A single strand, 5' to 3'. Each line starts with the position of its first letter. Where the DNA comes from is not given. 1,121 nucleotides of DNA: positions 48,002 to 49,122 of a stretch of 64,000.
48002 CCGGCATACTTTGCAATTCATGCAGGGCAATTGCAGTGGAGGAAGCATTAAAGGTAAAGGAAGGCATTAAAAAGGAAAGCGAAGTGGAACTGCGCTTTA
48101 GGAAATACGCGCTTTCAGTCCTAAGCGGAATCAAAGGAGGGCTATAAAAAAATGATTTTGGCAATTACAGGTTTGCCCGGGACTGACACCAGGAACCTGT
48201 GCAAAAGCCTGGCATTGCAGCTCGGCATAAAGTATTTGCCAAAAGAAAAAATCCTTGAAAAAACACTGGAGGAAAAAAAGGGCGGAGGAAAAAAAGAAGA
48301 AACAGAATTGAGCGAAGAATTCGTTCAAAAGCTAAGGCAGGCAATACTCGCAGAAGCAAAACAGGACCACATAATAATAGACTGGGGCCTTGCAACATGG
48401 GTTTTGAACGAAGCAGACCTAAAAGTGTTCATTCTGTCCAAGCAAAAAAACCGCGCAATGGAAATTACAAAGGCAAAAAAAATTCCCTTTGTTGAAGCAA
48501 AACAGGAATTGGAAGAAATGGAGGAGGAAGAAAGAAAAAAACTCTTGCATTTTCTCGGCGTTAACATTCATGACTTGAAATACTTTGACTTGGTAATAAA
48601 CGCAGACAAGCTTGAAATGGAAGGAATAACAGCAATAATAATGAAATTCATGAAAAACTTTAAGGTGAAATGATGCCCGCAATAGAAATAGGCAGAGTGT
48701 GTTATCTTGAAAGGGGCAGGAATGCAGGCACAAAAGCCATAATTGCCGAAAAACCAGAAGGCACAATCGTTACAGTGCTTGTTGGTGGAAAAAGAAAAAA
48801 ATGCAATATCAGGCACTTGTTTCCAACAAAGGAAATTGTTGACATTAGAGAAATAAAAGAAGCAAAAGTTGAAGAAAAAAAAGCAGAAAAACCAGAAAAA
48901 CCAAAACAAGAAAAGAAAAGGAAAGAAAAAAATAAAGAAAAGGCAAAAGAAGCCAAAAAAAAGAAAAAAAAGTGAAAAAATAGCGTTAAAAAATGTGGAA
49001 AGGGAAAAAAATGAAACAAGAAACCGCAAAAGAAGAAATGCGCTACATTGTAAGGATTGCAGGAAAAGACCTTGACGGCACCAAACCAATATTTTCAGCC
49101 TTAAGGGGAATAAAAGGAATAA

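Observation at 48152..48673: Cytidylate-kinase-like gene with a destroyed P-loop, and absence of adk from the secY neighbourhood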

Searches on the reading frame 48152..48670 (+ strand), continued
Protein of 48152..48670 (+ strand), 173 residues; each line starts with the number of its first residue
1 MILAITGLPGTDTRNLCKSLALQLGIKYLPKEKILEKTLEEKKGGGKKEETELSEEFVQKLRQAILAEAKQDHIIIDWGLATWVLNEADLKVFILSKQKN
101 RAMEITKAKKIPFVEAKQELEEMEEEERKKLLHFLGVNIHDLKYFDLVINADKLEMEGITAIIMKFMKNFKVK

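Call 40: fold_search(model_id=the predicted structure, library=pdb)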
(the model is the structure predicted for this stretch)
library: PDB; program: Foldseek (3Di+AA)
matches with E <= 10: 1204; with E <= 0.001: 270
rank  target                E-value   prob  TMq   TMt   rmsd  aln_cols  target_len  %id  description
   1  3hdt_A                7.3e-12  1.00  0.82  0.84   2.5       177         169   20  Crystal structure of putative kinase from Clostridium symbiosum ATCC 14940 (released 2009-05-26)
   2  3fdi_B                9.0e-11  1.00  0.80  0.77   5.1       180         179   16  Crystal structure of uncharacterized protein from Eubacterium ventriosum ATCC 27560. (released 2009-01-20)
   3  3fdi_A                7.2e-10  1.00  0.79  0.85   2.4       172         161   16  Crystal structure of uncharacterized protein from Eubacterium ventriosum ATCC 27560. (released 2009-01-20)
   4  2h92_A                2.8e-08  1.00  0.65  0.53   8.5       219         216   13  Crystal Structure of Staphylococcus aureus Cytidine Monophosphate Kinase in complex with cytidine-5'-monophosphate (released 2006-08-08)
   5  4cvn_A                4.4e-07  1.00  0.65  0.63   4.8       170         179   20  Structure of the Fap7-Rps14 complex (released 2014-05-28)
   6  4cw7_G                6.1e-07  1.00  0.65  0.63   4.7       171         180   22  Structure of the Fap7-Rps14 complex in complex with ATP (released 2014-05-28)
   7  4die_A                7.8e-07  1.00  0.56  0.49   7.9       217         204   16  Crystal structure of a cytidylate kinase CmK from Mycobacterium abscessus bound to cytidine-5'-monophosphate (released 2012-02-08)
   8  4cvn_C                8.8e-07  1.00  0.65  0.63   4.9       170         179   20  Structure of the Fap7-Rps14 complex (released 2014-05-28)
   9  3iij                  8.8e-07  1.00  0.60  0.59   5.7       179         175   15  The structure of hCINAP-ADP complex at 1.76 angstroms resolution. (released 2010-10-06)
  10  4cvn_D                9.4e-07  1.00  0.60  0.63   4.6       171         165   20  Structure of the Fap7-Rps14 complex (released 2014-05-28)
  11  3r20                  9.4e-07  1.00  0.58  0.48   8.0       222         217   15  Crystal structure of cytidylate kinase from Mycobacterium smegmatis (released 2011-04-13)
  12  2cmk                  1.1e-06  1.00  0.63  0.51   8.4       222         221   17  CYTIDINE MONOPHOSPHATE KINASE IN COMPLEX WITH CYTIDINE-DI-PHOSPHATE (released 1999-09-20)
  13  2feo                  1.2e-06  1.00  0.63  0.51   8.6       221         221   16  Mutant R188M of The Cytidine Monophosphate Kinase from E. coli complexed with dCMP (released 2006-01-10)
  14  6ln3                  1.3e-06  1.00  0.57  0.51   6.3       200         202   16  Crystal structure of adenylate kinase from an extremophilic archaeon Aeropyrum pernix with ATP and AMP (released 2020-04-22)
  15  4cw7_A                1.5e-06  1.00  0.65  0.62   4.7       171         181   22  Structure of the Fap7-Rps14 complex in complex with ATP (released 2014-05-28)
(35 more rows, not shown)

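Call 41: list_cluster_members(proteins=[P0015, P0016, P0017, P0018, P0019, P0021, P0022, P0023, P0027, P0040])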
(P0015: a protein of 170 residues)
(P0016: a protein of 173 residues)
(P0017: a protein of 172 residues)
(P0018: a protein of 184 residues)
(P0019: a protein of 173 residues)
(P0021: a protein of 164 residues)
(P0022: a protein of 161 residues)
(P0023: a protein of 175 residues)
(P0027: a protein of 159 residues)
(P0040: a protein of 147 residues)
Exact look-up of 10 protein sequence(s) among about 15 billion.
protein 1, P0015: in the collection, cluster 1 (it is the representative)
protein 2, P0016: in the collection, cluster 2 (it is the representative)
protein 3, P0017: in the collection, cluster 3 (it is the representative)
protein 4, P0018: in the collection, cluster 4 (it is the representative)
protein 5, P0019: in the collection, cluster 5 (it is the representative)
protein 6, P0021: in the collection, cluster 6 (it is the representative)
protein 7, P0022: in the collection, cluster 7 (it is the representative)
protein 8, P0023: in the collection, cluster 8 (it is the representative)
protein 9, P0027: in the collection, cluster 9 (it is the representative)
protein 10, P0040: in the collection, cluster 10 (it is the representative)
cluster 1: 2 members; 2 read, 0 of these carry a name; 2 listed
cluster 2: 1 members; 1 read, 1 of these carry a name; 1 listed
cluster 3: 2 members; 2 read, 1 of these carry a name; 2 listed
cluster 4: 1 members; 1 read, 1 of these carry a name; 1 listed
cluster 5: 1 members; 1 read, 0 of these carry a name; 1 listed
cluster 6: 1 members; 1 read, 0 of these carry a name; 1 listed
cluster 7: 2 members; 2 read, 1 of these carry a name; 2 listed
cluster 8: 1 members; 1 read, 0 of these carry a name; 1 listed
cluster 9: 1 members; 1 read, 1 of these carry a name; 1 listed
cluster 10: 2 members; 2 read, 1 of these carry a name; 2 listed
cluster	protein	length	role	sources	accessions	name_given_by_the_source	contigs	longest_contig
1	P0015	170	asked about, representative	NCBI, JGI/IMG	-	-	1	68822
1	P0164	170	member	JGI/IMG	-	-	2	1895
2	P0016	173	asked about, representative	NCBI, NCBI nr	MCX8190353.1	MAG: cytidylate kinase family protein [Candidatus Diapherotrites archaeon] | cytidylate kinase family protein [Candidatus Diapherotrites archaeon]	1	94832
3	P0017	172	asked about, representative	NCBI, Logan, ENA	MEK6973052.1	MAG: cytidylate kinase family protein [archaeon]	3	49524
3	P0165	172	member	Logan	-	-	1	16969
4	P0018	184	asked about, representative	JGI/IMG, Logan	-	cytidylate kinase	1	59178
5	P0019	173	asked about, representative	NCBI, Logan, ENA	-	-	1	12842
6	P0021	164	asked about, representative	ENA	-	-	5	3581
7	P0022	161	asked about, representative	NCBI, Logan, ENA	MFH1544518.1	MAG: cytidylate kinase family protein [archaeon]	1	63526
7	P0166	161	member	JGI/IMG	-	-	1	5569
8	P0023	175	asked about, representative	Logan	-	-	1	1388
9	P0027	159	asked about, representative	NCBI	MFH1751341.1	MAG: cytidylate kinase family protein [archaeon]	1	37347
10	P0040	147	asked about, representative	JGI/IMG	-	cytidylate kinase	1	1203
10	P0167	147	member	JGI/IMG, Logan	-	-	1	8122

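Call 48: find_encoding_contigs(protein=P0022, flank=4000, max_places=1)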
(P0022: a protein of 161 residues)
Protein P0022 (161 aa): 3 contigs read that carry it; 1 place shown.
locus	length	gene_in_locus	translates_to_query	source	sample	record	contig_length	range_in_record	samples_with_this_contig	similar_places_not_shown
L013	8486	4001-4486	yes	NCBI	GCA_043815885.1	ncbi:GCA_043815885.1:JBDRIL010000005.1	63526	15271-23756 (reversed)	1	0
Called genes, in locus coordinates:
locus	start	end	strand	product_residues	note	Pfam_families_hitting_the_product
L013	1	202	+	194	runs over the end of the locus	PF17144:Ribosomal_L5e, PF00861:Ribosomal_L18p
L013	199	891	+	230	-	PF00333:Ribosomal_S5, PF03719:Ribosomal_S5_C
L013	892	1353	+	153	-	PF00327:Ribosomal_L30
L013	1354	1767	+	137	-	PF00828:Ribosomal_L27A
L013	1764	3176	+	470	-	PF10559:Plug_translocon (weak), PF00344:SecY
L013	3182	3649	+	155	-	PF01956:EMC3_TMCO1, PF09991:DUF2232 (weak)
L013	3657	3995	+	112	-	PF01199:Ribosomal_L34e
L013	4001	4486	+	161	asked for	PF13189:Cytidylate_kin2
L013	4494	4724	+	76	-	-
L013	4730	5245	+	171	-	PF00416:Ribosomal_S13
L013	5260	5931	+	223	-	PF01479:S4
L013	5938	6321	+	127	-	PF00411:Ribosomal_S11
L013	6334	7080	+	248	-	PF01193:RNA_pol_L, PF01000:RNA_pol_A_bac, PF13183:Fer4_8 (faint), PF00037:Fer4 (faint), PF13237:Fer4_10 (faint), PF12838:Fer4_7 (faint), PF13187:Fer4_9 (weak)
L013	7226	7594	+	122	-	PF17135:Ribosomal_L18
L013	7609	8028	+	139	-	PF00572:Ribosomal_L13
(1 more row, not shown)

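Call 58: search_solved_structures(query=A2, max_evalue=0.001, show_alignments=1)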
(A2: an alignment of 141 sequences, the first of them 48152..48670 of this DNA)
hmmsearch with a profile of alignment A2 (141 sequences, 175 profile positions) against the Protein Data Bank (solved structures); distinct sequences matched with E-value up to 0.001: 167 (the best 60 are shown).
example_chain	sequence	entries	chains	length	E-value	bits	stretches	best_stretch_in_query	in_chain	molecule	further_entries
3hdt_A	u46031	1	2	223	4e-22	82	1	63-170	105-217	putative kinase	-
1q3t_A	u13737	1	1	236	7.6e-17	64.8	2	55-167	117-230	Cytidylate kinase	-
3fdi_A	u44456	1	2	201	1.7e-16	63.6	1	2-172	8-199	uncharacterized protein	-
4e22_A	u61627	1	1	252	5.3e-16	62.1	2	20-169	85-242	Cytidylate kinase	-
7l4a_A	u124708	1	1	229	1.1e-15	61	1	55-166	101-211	Cytidylate kinase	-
3r8c_A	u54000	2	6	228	1.8e-15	60.4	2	57-133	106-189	Cytidylate kinase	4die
1kdo_A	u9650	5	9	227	2.9e-15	59.7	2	20-171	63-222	CYTIDYLATE KINASE | PROTEIN (CYTIDINE MONOPHOSPHATE KINASE)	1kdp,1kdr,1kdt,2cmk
2h92_A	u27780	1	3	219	3.3e-15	59.5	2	55-172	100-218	Cytidylate kinase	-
1cke_A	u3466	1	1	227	4.5e-15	59.1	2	20-171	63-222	PROTEIN (CYTIDINE MONOPHOSPHATE KINASE)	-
2fem_A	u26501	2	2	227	1.3e-14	57.5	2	20-170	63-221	Cytidylate kinase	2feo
4cvn_A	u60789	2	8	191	2.6e-14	56.6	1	1-170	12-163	PUTATIVE ADENYLATE KINASE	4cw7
9d2f_A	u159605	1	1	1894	5.2e-14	55.6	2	2-81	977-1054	Adenylate kinase 9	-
3r20_A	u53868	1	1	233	2.8e-13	53.2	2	60-111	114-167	Cytidylate kinase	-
37fc_A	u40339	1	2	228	3.2e-11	46.5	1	2-36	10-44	Cytidylate kinase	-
3akc_A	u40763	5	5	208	4.8e-11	45.9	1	2-39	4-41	Cytidylate kinase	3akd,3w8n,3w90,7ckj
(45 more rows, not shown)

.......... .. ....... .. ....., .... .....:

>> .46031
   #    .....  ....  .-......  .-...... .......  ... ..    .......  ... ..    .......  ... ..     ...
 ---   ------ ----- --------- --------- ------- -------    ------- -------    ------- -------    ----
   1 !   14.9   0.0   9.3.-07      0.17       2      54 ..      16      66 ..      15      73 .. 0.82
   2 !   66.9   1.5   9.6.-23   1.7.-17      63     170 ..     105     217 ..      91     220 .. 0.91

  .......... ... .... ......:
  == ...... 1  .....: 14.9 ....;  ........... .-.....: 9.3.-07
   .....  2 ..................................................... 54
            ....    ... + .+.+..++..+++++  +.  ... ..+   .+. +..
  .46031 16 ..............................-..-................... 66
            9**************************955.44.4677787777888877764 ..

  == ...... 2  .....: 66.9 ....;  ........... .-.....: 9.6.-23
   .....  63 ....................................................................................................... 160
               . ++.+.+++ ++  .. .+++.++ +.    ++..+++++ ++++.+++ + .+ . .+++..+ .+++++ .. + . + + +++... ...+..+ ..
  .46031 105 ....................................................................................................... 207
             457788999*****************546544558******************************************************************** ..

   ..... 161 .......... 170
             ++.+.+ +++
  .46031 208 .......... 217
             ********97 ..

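Call 59: find_encoding_contigs(protein=P0028, flank=4000, max_places=1)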
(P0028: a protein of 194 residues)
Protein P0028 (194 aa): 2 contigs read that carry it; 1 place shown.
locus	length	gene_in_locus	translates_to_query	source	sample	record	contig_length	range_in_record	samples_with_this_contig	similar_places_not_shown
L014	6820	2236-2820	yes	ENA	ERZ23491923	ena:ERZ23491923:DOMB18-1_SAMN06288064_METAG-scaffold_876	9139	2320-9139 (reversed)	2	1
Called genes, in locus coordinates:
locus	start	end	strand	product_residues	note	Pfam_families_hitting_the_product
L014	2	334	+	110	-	?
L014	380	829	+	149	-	PF00416:Ribosomal_S13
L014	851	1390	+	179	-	PF00163:Ribosomal_S4, PF01479:S4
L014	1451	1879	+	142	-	-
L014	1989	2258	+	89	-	PF01199:Ribosomal_L34e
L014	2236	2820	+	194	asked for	PF00004:AAA (weak), PF00406:ADK (weak), PF02224:Cytidylate_kin (weak), PF13189:Cytidylate_kin2, PF13238:AAA_18, PF13207:AAA_17, PF02224:Cytidylate_kin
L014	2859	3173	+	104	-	PF00467:KOW (weak), PF01929:Ribosomal_L14e (weak)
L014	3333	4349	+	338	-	PF08068:DKCLD, PF21238:Pus10_C, PF01509:TruB_N, PF16198:TruB_C_2, PF01472:PUA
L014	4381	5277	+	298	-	PF01875:Memo, PF02900:LigB (weak)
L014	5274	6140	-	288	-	-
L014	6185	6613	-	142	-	PF00411:Ribosomal_S11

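Call 60: find_encoding_contigs(protein=P0039, flank=4000, max_places=1)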
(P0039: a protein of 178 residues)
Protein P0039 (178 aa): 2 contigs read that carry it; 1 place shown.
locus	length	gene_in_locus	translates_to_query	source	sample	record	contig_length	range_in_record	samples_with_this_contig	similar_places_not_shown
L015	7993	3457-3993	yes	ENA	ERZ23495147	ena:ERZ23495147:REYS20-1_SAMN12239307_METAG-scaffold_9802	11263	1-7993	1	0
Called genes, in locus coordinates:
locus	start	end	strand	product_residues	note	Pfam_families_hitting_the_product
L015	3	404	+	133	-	?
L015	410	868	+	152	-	PF00327:Ribosomal_L30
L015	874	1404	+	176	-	PF00828:Ribosomal_L27A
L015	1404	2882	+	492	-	PF10559:Plug_translocon, PF00344:SecY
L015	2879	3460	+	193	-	PF01956:EMC3_TMCO1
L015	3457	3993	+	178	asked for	PF13189:Cytidylate_kin2, PF13207:AAA_17, PF13238:AAA_18, PF13521:AAA_28 (weak), PF13671:AAA_33 (weak), PF02224:Cytidylate_kin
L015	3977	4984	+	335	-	PF08068:DKCLD, PF01509:TruB_N, PF21238:Pus10_C (weak), PF16198:TruB_C_2, PF01472:PUA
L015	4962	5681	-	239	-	PF01144:CoA_trans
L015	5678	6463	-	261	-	PF01144:CoA_trans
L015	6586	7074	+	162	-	-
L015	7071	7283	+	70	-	-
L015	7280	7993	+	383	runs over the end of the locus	PF26466:DNA_primase_lrg_N (faint), PF04104:DNA_primase_lrg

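Call 66: find_homologous_proteins(query=A3, max_evalue=1e-10)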
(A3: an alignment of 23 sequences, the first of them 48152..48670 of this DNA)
Query A3 (23 sequences) (173 aa, profile of the alignment): 24 proteins with E <= 1e-10 among 2716 candidates.
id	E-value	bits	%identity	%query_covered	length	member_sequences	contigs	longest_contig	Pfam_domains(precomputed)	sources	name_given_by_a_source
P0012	5.4e-60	220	65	99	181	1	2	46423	PF13189.13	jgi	-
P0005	5.8e-60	220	66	100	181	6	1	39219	PF13189.13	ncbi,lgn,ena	-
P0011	7.3e-60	219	65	100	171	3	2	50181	PF13189.13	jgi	-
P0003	1.0e-59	219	71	98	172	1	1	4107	PF13189.13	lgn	-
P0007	1.2e-59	219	66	100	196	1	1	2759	PF13189.13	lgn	-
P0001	1.8e-59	218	100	100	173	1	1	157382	PF13189.13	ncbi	ncbi:MAG: cytidylate kinase family protein [Candidatus Diapherotrites archaeon]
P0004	2.5e-59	218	68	100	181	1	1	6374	PF13189.13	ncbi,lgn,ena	-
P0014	3.4e-58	214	64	100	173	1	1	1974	PF13189.13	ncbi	-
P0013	5.0e-58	213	64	100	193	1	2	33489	PF13189.13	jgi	-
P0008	5.7e-58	213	64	100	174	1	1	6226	PF02224.25,PF13189.13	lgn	-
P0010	1.4e-57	212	67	100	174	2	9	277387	PF13189.13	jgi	-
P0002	3.1e-57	211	78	100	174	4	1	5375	PF13189.13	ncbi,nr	ncbi:MAG: cytidylate kinase family protein [Candidatus Diapherotrites archaeon]|nr:cytidylate kinase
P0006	1.1e-56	209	67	100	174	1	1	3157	PF13189.13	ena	-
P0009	3.6e-56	207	66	100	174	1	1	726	PF02224.25,PF13189.13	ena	-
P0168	1.0e-53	199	44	99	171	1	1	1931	PF13189.13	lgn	-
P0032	4.4e-46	175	30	99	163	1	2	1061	PF13189.13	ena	-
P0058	6.1e-44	168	29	100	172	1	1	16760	PF13189.13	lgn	-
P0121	1.8e-36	143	23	99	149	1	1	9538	PF13189.13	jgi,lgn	-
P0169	1.1e-28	118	23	99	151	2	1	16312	PF13189.13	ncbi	-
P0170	5.2e-25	106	31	99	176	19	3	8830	PF02224.25,PF13671.13,PF13207.13,PF13189.13,PF13238.13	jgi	jgi:CMP/dCMP kinase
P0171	7.3e-23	99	23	91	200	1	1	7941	PF00406.30,PF02224.25,PF13521.13,PF13671.13,PF13207.13,PF13189.13,PF13238.13,PF13191.13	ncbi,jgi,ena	-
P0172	1.6e-14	72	25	91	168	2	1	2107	PF02224.25,PF13671.13,PF13207.13,PF13189.13,PF01202.29,PF13238.13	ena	-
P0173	1.2e-13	69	26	91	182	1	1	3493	PF02224.25,PF13207.13,PF13189.13,PF13238.13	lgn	-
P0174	2.8e-13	68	33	60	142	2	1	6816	PF13189.13,PF13238.13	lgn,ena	-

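Call 73: find_encoding_contigs(protein=P0001, flank=10000, max_places=1)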
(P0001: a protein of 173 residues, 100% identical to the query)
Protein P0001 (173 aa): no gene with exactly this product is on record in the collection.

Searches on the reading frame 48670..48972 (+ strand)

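Call 3: search_protein_families(library=pfam, proteins=[window:48670-48972:+], max_evalue=1)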
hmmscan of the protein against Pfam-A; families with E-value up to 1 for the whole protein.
window:48670-48972:+ (101 aa): 2 families
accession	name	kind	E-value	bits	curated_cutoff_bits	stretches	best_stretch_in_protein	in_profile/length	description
PF01777.24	Ribosomal_L27e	-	0.021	15.4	24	1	43-98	22-77/85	Ribosomal L27e protein family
PF21730.2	Vma22_CCDC115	-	0.8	10.6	28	1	55-100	71-116/143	Vma22/CCDC115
